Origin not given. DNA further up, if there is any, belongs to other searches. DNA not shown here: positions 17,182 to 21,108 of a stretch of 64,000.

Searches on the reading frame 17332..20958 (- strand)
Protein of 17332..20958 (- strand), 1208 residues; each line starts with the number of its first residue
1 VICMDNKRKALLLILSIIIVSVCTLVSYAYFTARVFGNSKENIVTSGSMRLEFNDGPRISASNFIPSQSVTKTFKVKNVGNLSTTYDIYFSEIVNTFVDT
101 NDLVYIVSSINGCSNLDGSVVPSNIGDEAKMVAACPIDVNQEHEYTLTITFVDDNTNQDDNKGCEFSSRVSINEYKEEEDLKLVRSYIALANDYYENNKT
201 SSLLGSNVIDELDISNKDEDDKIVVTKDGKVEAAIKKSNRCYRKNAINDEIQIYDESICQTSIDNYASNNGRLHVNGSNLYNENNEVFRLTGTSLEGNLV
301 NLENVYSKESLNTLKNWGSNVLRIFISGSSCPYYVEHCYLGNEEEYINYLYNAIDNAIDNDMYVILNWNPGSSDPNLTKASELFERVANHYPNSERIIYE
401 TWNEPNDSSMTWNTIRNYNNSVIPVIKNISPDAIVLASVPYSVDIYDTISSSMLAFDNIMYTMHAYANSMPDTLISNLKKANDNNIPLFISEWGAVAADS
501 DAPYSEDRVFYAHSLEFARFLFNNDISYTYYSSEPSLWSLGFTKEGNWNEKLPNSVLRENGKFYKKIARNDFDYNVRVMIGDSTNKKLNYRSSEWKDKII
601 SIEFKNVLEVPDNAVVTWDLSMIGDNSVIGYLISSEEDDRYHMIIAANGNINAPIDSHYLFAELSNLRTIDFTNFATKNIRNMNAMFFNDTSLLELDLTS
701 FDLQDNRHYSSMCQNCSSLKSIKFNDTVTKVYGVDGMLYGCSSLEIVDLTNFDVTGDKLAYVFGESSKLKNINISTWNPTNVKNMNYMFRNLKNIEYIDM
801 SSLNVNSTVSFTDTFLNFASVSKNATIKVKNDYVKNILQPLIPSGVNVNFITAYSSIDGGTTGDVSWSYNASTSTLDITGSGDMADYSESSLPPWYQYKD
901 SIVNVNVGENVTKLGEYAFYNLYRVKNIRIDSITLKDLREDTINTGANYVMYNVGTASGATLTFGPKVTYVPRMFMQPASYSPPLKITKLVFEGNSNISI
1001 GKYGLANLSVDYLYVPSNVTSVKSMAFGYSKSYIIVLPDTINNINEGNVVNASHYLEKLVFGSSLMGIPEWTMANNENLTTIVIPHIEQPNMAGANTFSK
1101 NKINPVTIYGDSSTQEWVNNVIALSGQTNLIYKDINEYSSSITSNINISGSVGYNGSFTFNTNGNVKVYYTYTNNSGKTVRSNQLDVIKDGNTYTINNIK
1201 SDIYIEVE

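Call 58: search_protein_families(library=ncbifam, proteins=[window:17332-20958:-], max_evalue=0.001)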
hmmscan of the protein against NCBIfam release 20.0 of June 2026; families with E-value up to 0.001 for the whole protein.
window:17332-20958:- (1208 aa): 1 family
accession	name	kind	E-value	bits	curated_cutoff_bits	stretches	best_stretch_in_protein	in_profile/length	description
TIGR02167.2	Liste_lipo_26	repeat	2.1e-09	36.9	30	0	763-787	2-26/26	PARCEL repeat-containing surface protein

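Call 89: search_protein_families(library=pfam, proteins=[window:17332-20958:-], max_evalue=0.001)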
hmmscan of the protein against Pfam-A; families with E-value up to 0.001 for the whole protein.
window:17332-20958:- (1208 aa): 3 families
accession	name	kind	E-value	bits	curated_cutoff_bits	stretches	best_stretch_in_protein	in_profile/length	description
PF00150.24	Cellulase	-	1.3e-35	123.7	23.5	1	283-534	3-269/272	Cellulase (glycosyl hydrolase family 5)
PF13306.12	LRR_5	-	3.2e-19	69.5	27.7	2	999-1109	2-109/127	BspA type Leucine rich repeat region (6 copies)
PF03382.20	DUF285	-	1.5e-13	51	25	2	728-824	22-116/120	Mycoplasma protein of unknown function, DUF285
